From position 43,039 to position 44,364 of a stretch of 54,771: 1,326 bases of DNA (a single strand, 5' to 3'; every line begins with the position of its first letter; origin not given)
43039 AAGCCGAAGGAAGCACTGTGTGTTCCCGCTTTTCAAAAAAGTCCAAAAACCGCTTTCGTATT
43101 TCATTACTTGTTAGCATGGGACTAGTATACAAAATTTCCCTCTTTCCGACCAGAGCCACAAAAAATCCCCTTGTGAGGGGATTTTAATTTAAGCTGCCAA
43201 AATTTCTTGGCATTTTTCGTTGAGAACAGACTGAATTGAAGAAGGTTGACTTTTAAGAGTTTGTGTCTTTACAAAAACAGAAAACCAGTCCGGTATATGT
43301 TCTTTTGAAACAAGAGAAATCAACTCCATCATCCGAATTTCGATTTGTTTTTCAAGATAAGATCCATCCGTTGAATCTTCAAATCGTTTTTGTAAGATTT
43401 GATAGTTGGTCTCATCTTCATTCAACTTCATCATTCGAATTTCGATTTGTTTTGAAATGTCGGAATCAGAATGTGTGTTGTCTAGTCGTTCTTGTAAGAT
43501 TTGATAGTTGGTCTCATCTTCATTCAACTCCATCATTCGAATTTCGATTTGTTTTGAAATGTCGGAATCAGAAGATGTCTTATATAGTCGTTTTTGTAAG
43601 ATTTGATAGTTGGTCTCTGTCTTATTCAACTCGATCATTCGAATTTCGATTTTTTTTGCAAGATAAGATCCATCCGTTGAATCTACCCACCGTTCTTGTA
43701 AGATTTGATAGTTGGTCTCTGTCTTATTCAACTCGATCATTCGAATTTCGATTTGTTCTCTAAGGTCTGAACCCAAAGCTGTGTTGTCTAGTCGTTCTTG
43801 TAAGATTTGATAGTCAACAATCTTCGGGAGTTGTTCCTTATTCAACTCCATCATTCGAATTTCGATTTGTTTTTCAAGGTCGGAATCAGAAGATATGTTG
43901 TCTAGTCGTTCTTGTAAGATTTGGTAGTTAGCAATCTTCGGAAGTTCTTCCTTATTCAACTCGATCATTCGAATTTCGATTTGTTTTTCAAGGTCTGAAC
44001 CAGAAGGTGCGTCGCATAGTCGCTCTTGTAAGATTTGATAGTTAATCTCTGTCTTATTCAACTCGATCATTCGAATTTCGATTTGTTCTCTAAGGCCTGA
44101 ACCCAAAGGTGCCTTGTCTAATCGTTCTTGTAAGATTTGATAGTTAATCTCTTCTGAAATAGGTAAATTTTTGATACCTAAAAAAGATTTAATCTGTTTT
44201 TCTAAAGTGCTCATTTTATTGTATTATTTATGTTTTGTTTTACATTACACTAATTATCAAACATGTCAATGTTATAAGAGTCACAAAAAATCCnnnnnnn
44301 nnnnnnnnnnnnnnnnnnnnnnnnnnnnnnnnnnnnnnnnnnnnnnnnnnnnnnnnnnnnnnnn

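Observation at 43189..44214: Unclassified 34/38-aa tandem-repeat protein with an invariant scaffold and a hypervariable 6-residue loop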

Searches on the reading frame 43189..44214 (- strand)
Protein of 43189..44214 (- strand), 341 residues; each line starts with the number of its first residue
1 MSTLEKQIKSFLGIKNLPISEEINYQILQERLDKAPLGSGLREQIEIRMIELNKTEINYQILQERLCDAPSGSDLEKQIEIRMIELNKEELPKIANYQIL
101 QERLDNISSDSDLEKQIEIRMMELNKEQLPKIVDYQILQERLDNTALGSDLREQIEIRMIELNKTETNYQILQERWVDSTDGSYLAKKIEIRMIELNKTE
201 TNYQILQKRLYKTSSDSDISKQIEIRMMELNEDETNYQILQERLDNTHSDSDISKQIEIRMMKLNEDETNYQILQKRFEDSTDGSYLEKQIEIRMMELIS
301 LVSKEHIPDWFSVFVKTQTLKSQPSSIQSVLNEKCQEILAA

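Call 5: search_protein_families(library=pfam, proteins=[window:43189-44214:-], max_evalue=1)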
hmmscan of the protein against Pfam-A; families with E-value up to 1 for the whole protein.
window:43189-44214:- (341 aa): 3 families
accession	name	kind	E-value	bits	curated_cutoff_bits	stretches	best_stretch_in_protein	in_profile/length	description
PF20119.4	DUF6509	-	0.019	15.8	23.9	0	169-221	23-74/95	Family of unknown function (DUF6509)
PF24978.1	Death_Lrrd1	-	0.025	15.3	27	0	197-219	11-33/89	Lrrd1 death domain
PF19387.4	DUF5962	-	0.17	12.7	25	1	262-310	20-68/99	Family of unknown function (DUF5962)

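Call 6: find_homologous_proteins(query=window:43189-44214:-, max_evalue=0.001)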
Query window:43189-44214:- (341 aa): 2 proteins with E <= 0.001 among 8000 candidates.
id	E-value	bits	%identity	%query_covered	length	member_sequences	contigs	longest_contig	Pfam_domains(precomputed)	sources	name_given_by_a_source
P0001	1.6e-97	345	79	51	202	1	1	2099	-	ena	-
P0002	4.4e-39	153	46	51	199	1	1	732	-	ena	-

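Call 9: find_encoding_contigs(protein=P0001, flank=10000)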
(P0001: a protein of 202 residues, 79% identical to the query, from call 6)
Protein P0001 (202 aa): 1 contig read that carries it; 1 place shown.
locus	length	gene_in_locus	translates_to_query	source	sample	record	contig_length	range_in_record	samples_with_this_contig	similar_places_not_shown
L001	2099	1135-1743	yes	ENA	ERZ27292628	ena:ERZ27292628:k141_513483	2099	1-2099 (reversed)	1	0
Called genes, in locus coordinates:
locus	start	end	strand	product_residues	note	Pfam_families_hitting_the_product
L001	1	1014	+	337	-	?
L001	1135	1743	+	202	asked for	-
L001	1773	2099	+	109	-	?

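Call 10: find_encoding_contigs(protein=P0002, flank=10000)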
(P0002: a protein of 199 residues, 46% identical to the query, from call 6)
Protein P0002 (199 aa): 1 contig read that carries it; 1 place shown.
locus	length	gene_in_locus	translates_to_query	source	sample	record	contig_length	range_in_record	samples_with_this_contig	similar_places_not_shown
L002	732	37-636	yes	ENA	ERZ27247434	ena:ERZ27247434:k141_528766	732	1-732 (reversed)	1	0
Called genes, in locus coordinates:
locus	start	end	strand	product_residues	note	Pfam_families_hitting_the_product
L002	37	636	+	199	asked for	-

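Call 16: predict_structure(protein=window:43189-44214:-)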
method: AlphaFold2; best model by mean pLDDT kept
length: 341 residues; sequences in the alignment: 1
mean_pLDDT: 45.3   pTM: 0.20
mean pLDDT of the five models: 45.3, 43.1, 41.9, 41.2, 34.5
residues with pLDDT >= 90: 0; 70-90: 0; 50-70: 57; < 50: 284
segments of 3 or more residues with pLDDT < 50: 7-9, 11-23, 54-60, 84-284, 286-332, 337-341
pLDDT, mean of each block of 10 residues (from residue 1): 46 42 56 59 57 47 53 55 46 38 43 44 37 39 44 48 42 40 43 43 45 42 45 45 46 46 42 43 44 44 43 40 42 48 42
secondary structure, 60 per line:
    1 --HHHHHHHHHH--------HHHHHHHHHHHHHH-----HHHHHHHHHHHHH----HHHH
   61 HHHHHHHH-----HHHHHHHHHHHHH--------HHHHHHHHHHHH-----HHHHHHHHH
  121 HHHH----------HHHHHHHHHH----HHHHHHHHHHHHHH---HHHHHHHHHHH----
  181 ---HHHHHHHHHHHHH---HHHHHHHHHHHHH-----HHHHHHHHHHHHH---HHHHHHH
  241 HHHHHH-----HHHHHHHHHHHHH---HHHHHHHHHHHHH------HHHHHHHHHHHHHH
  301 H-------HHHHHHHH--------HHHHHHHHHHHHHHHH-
elements in order: H3-12 H21-34 H40-52 H57-68 H74-86 H95-106 H112-124 H135-144 H149-162 H166-176 H184-196 H200-212 H218-230 H234-246 H252-264 H268-280 H287-301 H309-316 H325-340
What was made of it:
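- Tried and rejected: Single-sequence AlphaFold2 of the full 341-aa protein was unusable (pLDDT 45, call 16).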

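Call 18: search_solved_structures(query=window:43189-44214:-, max_evalue=10)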
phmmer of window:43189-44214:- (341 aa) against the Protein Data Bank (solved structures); distinct sequences matched with E-value up to 10: 0.

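Call 19: find_related_loci(query=A1, collection=genome_contigs, flank=10000)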
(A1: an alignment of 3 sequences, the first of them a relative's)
Query A1 (202 aa) in genome_contigs; peptide patterns used: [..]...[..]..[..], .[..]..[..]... (x = any residue, [..] = any of these).
54 stretches matched a pattern, but none encodes a relative of the query by tblastn (E <= 1e-3).
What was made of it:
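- Tried and rejected: The GTDB species-representative scan for the repeat gene found nothing (call 19).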

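Call 20: search_protein_families(library=ncbifam, proteins=[window:43189-44214:-], max_evalue=0.01)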
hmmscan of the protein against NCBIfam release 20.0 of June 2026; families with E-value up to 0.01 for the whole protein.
window:43189-44214:- (341 aa): 0 families

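Call 25: search_protein_families(library=pfam, proteins=[P0001, P0002], max_evalue=10)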
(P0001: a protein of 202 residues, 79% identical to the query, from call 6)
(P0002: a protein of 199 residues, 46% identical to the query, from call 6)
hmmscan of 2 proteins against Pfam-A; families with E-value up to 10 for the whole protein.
P0001 (202 aa): 4 families
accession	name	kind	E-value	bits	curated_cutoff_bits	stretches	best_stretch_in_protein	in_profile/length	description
PF19387.4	DUF5962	-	0.054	14.2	25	1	122-173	19-70/99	Family of unknown function (DUF5962)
PF20119.4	DUF6509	-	0.16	12.8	23.9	1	116-169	41-93/95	Family of unknown function (DUF6509)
PF11273.13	DUF3073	-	0.86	10.8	25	0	121-143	14-36/63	Protein of unknown function (DUF3073)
PF07830.18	PP2C_C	-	1.9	9.4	28.5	0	140-176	16-52/80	Protein serine/threonine phosphatase 2C, C-terminal domain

P0002 (199 aa): 7 families
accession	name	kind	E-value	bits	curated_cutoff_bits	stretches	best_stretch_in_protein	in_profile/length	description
PF22825.2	HpiC1-like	-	0.074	13.6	27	0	25-58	131-168/174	HpiC1 cyclase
PF08685.16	GON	-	0.23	11.8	22.6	0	139-174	14-49/199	GON domain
PF19903.4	DUF6376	-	0.29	11.9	27.3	0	38-66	69-97/116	Family of unknown function (DUF6376)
PF06056.18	Terminase_5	-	0.35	11.3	20.3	0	30-51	36-57/58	Putative ATPase subunit of terminase (gpP-like)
PF16996.10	Asp4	-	0.77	10.4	27.7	0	44-57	7-20/55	Accessory secretory protein Sec Asp4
PF07304.16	SRA1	-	0.91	9.7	23.3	0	95-127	70-102/147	Steroid receptor RNA activator (SRA1)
PF07830.18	PP2C_C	-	3.2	8.7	28.5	1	140-181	20-60/80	Protein serine/threonine phosphatase 2C, C-terminal domain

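Call 35: search_protein_representatives(alignment_id=A2)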
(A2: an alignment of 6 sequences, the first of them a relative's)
Query: 6 sequences, 197 profile positions. Proteins with E-value up to 0.001 (for the whole library): 51; up to 1e-10: 19; up to 1e-30: 5. The best 51 are listed.
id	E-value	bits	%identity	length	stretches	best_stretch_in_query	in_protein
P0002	3.9e-104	362.8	-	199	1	1-197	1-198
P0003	4.0e-83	294.2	-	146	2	86-197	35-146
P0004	9.2e-42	159.2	-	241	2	12-165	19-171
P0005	1.4e-36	142.2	-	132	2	92-196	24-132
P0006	4.2e-36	140.7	-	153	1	50-195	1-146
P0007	2.4e-24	102.3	-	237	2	22-162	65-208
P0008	7.1e-22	94.3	-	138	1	65-195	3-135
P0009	2.3e-21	92.6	-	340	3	20-172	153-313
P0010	4.2e-19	85.2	-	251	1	4-195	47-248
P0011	3.1e-17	79.1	-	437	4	21-194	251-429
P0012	2.6e-16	76.1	-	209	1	16-162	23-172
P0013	4.1e-16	75.5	-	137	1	92-168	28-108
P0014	1.4e-13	67.2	-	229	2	24-152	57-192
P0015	1.9e-12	63.5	-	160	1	57-174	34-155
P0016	4.0e-12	62.4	-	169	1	59-188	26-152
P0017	5.3e-12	62.1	-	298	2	7-154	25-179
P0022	2.8e-10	56.4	-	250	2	63-194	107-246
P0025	2.2e-09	53.5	-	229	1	16-196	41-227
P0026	2.4e-09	53.4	-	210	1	15-194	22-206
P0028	1.3e-08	51.0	-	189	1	55-195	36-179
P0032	1.3e-07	47.7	-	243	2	74-194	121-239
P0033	1.4e-07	47.7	-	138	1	96-195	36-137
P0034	2.7e-07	46.7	-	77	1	86-136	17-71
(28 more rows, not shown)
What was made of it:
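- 43189..44214 (-): CDS of the 341-aa repeat protein (ATG at 44214, stop at 43189-43191). Family of 51 clusters (call 35).
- On Unnamed CPR helical-repeat family (defined here): Profile hits span the C-terminal profile positions (call 35).
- Tried and rejected: The exhaustive profile search was needed to see the family (call 35).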

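Call 38: search_protein_families(library=pfam, proteins=[P0004, P0009, P0010, P0011, P0017, P0022, P0025, P0026, P0028, P0032], max_evalue=0.1)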
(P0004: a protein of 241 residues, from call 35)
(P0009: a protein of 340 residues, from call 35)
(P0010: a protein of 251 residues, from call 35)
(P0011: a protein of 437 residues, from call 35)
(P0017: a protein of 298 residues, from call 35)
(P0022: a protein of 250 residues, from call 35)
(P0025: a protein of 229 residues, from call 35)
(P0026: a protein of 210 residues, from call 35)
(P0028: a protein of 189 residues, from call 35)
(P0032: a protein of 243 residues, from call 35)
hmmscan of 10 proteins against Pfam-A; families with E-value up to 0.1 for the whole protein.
P0004 (241 aa): 0 families

P0009 (340 aa): 1 family
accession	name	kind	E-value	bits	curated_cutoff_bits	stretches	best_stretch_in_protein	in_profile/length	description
PF07855.17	ATG101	-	0.07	13.4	26.5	0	118-171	33-90/158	Autophagy-related protein 101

P0010 (251 aa): 4 families
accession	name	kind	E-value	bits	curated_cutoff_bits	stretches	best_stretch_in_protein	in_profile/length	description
PF08732.16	HIM1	-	0.0064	16.5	28.7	0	157-186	26-55/169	HIM1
PF04688.18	Holin_SPP1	-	0.0066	17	27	0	63-80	42-59/74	SPP1 phage holin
PF03934.19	T2SSK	-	0.0075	17.1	24.2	0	110-135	11-35/63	Type II secretion system (T2SS), protein K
PF06141.17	Phage_tail_U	-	0.065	13.9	25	0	147-178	68-98/130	Phage minor tail protein U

P0011 (437 aa): 1 family
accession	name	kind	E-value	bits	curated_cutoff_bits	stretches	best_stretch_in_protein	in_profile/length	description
PF21506.2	Knl-2-like_dom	-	0.091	13.1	27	0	215-236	25-46/54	Kinetochore null protein 2-like domain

P0017 (298 aa): 1 family
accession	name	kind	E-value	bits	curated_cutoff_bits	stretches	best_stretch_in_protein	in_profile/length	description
PF05119.17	Terminase_4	-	0.012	16.5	24.7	0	110-139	17-46/98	Phage terminase, small subunit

P0022 (250 aa): 4 families
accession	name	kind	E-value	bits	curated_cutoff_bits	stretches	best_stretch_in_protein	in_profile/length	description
PF17076.12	SBE2_C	-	0.012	15.5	37.7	1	45-118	50-118/317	SBE2, C-terminal domain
PF24987.1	HEAT_EF3_N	-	0.024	15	32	0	80-174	16-148/169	EF3 N-terminal HEAT repeat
PF24252.1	CdrL_M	-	0.035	14.8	27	0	154-175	7-28/77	CdrL-like, middle region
PF23176.1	bHLH_LHW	-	0.064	13.7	28.5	0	193-209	3-19/63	Transcription factor LHW bHLH domain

P0025 (229 aa): 2 families
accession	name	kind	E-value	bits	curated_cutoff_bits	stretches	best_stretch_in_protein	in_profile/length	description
PF24252.1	CdrL_M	-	0.0093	16.7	27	0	130-151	6-27/77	CdrL-like, middle region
PF06141.17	Phage_tail_U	-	0.046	14.4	25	0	165-188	71-94/130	Phage minor tail protein U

P0026 (210 aa): 9 families
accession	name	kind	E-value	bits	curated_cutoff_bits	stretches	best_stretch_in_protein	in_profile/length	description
PF09278.17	MerR-DNA-bind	-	0.00046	21.2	25.4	0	136-166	17-48/65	MerR, DNA binding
PF03934.19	T2SSK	-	0.0016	19.2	24.2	0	142-171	11-39/63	Type II secretion system (T2SS), protein K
PF06141.17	Phage_tail_U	-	0.016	15.9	25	0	38-85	68-115/130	Phage minor tail protein U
PF14771.11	DUF4476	-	0.016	15.9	22.5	1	32-94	7-68/91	Domain of unknown function (DUF4476)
PF18363.6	PI_PP_I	-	0.024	15.3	28.5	0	136-188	30-75/94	Phosphoinositide phosphatase insertion domain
PF06261.16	LktC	-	0.03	14.7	25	0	104-138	19-53/150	Actinobacillus actinomycetemcomitans leukotoxin activator LktC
PF01719.23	Rep_OBD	-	0.044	14.4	24.6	0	72-122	55-106/121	Plasmid replication protein, origin binding domain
PF18659.6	CelTOS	-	0.071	14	27.2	0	43-104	24-86/122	Cell-traversal protein for ookinetes and sporozoites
PF20669.3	Exo70_N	-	0.081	13.6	23.9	0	62-133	1-59/83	Exocyst complex component Exo70 N-terminal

P0028 (189 aa): 3 families
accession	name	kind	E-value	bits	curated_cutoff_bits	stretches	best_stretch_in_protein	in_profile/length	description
PF24225.1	DUF7441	-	1.2e-06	28.9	27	0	36-52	33-49/68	Domain of unknown function (DUF7441)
PF23777.1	GEMI5_RBS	-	0.04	13.6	27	0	17-73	105-160/339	GEMI5 RBS C-terminal domain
PF14046.11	NR_Repeat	-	0.075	13.5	27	0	115-129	33-47/48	Nuclear receptor repeat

P0032 (243 aa): 0 families

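Call 40: search_protein_families(library=pfam, alignment_id=A3, max_evalue=0.1)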
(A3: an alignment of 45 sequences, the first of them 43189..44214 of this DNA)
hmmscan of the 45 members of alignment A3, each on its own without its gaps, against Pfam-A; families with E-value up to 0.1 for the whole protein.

A. member 1, window:43189-44214:- (341 aa): 2 families
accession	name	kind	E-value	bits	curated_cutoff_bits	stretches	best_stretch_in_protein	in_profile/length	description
PF20119.4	DUF6509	-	0.019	15.8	23.9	0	169-221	23-74/95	Family of unknown function (DUF6509)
PF24978.1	Death_Lrrd1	-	0.025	15.3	27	0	197-219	11-33/89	Lrrd1 death domain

B. families by the number of members that match (of 45 scanned): 72 families (the first 25 are shown)
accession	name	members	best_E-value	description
PF06141.17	Phage_tail_U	4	0.012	Phage minor tail protein U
PF18363.6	PI_PP_I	4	0.02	Phosphoinositide phosphatase insertion domain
PF03934.19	T2SSK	3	8.1e-05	Type II secretion system (T2SS), protein K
PF24225.1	DUF7441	2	1.2e-06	Domain of unknown function (DUF7441)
PF13324.12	GCIP_N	2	0.0012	Grap2 and cyclin-D-interacting, N-terminal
PF13455.12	MUG113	2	0.0023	Meiotically up-regulated gene 113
PF24252.1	CdrL_M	2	0.0093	CdrL-like, middle region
PF24978.1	Death_Lrrd1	2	0.025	Lrrd1 death domain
PF19387.4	DUF5962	2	0.036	Family of unknown function (DUF5962)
PF09440.15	eIF3_N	2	0.049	eIF3 subunit 6 N terminal domain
PF22045.1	CmlS_C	1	0.0001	Chloramphenicol halogenase CmlS C-terminal domain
PF12510.13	Smoothelin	1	0.00021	Smoothelin cytoskeleton protein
PF18126.6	Mitoc_mL59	1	0.00026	Mitochondrial ribosomal protein mL59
PF22576.2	Bfc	1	0.00027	Transcriptional cofactor Bfc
PF09278.17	MerR-DNA-bind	1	0.00046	MerR, DNA binding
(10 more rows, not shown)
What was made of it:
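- On TPR clan: Calls 5, 25, 38, 40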

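Call 41: find_homologous_proteins(query=A3, max_evalue=0.001)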
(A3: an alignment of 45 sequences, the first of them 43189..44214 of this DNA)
Query A3 (45 sequences) (341 aa, profile of the alignment): 12 proteins with E <= 0.001 among 8000 candidates.
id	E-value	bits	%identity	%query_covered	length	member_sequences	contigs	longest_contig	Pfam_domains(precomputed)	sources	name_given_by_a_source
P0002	3.1e-57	211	46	51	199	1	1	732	-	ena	-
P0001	8.8e-57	210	79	51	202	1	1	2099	-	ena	-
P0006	6.1e-43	165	40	41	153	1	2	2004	-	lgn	-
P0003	2.0e-41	160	90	43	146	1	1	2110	-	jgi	-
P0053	3.6e-40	156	50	29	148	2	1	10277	-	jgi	-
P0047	3.6e-35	139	29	35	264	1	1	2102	-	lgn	-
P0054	5.9e-20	90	58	27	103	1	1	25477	-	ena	-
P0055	2.4e-13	68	65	15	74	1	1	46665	-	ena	-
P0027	6.4e-13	67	61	17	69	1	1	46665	-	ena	-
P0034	3.1e-10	58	48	20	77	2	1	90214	-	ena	-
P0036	1.9e-6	46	64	12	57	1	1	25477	-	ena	-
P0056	1.1e-4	40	57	13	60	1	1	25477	-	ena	-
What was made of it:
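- Tried and rejected: The word-indexed homologue search found only 2 and then 12 relatives (calls 6, 41).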

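Call 42: find_encoding_contigs(protein=P0053, flank=6000, max_places=3)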
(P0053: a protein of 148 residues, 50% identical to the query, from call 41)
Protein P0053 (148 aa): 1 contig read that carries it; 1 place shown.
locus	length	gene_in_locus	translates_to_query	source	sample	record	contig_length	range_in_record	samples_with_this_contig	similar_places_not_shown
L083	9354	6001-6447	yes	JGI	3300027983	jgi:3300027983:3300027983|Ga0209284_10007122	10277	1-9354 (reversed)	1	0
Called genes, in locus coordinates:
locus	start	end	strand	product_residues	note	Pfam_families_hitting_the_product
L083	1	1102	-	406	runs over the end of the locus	PF01941:AdoMet_Synthase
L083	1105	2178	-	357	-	PF01658:Inos-1-P_synth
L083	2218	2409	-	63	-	-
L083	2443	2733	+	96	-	PF13560:HTH_31, PF12844:HTH_19, PF13443:HTH_26, PF01381:HTH_3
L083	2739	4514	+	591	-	PF07973:tRNA_SAD (weak), PF00587:tRNA-synt_2b, PF03129:HGTP_anticodon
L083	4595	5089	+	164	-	-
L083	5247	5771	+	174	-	PF01928:CYTH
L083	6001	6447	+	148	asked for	-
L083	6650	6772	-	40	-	-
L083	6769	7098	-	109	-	-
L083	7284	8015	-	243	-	PF01471:PG_binding_1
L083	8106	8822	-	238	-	PF00156:Pribosyltran (weak)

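Call 43: find_encoding_contigs(protein=P0054, flank=6000, max_places=3)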
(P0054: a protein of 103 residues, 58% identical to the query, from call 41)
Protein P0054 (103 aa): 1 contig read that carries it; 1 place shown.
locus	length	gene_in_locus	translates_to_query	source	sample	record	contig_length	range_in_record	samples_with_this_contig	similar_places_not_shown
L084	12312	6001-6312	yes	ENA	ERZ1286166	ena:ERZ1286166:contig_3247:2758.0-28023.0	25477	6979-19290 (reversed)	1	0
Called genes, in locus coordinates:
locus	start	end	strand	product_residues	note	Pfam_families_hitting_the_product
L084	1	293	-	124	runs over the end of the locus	PF02934:GatB_N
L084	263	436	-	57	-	PF02934:GatB_N (weak)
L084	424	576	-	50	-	-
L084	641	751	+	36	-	-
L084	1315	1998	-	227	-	PF27126:NmeDI_C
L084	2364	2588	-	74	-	-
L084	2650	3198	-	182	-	PF01594:AI-2E_transport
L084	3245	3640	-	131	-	PF01594:AI-2E_transport (weak)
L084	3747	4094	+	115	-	PF01219:DAGK_prokar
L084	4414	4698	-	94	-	PF01026:TatD_DNase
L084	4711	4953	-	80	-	PF01026:TatD_DNase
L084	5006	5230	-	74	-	PF00271:Helicase_C (weak)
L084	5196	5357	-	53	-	-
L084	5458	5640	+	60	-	-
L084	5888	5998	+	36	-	-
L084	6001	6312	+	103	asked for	-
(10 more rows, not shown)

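Call 44: find_encoding_contigs(protein=P0055, flank=6000, max_places=3)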
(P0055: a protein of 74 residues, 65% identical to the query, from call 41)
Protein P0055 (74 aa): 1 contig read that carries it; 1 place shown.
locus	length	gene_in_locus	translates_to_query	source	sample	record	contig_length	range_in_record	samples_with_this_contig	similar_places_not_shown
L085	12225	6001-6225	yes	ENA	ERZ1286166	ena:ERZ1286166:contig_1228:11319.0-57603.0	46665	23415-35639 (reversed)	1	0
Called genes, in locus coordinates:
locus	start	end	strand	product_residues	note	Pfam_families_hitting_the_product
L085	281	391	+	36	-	-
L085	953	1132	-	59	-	-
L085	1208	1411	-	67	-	-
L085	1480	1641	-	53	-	-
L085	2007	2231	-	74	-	-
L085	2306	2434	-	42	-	PF01594:AI-2E_transport (weak)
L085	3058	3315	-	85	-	-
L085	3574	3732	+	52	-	PF01219:DAGK_prokar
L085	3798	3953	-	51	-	-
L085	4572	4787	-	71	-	-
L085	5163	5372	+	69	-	-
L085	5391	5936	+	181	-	-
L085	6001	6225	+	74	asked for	-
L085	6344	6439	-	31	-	-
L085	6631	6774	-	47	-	-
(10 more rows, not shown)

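Call 45: find_encoding_contigs(protein=P0034, flank=6000, max_places=3)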
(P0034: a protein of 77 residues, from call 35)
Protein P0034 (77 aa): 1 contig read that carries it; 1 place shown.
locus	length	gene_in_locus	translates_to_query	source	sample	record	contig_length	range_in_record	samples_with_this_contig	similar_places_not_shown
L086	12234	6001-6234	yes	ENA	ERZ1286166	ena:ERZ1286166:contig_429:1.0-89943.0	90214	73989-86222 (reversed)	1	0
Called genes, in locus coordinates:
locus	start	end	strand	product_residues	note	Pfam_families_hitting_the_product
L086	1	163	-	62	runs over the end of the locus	-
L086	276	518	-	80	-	PF02934:GatB_N (weak)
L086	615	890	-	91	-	PF02934:GatB_N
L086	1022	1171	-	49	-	-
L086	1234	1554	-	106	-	PF02086:MethyltransfD12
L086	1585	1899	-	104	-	-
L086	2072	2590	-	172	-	PF27126:NmeDI_C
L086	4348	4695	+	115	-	PF01219:DAGK_prokar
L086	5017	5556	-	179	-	PF01026:TatD_DNase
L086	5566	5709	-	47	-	PF12344:UvrB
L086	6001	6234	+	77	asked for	-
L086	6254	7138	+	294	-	-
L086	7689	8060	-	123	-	PF09335:VTT_dom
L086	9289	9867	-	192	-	PF07883:Cupin_2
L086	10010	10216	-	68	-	PF10431:ClpB_D2-small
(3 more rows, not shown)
